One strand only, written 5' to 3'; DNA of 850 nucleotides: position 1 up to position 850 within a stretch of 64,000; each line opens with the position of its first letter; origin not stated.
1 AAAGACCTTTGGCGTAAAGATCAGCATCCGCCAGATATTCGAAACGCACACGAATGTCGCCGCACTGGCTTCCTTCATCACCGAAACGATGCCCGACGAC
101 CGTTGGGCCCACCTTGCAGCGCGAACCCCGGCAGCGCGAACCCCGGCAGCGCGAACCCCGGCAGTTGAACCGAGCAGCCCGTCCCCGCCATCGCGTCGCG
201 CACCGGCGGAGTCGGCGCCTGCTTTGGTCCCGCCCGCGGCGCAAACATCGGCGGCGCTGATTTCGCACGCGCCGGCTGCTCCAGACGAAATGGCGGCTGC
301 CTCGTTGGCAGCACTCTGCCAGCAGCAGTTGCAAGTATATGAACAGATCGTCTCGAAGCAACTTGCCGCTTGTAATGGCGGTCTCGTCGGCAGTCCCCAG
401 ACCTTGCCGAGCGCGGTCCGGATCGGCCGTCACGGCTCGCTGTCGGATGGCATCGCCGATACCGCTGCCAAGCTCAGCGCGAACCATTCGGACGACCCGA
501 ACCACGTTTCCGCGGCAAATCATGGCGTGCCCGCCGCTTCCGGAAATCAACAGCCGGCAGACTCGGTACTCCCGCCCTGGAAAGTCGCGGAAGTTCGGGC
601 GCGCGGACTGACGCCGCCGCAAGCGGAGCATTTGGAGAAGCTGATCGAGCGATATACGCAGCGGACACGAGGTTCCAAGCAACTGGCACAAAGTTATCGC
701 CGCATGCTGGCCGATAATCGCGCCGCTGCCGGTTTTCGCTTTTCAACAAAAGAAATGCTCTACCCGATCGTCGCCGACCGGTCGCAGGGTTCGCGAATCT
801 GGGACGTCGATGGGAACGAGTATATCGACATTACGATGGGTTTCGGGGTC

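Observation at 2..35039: Eight-module beta-amino-fatty-acid lipopeptide assembly line (iturin/puwainaphycin-like logic) in a proteobacterial genome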

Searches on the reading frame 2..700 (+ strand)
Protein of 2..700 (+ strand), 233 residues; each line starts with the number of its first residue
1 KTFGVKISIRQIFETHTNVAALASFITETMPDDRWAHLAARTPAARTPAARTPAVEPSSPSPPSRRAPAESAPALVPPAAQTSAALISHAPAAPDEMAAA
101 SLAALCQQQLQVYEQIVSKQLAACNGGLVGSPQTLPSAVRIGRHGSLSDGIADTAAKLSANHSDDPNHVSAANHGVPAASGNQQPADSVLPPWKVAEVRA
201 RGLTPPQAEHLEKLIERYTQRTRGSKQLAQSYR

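Call 28: find_related_loci(query=window:2-700:+, collection=metagenome_contigs, flank=10000)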
Query window:2-700:+ (233 aa) in metagenome_contigs; peptide patterns used: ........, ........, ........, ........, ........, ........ (x = any residue, [..] = any of these).
600 stretches matched a pattern, but none encodes a relative of the query by tblastn (E <= 1e-3).
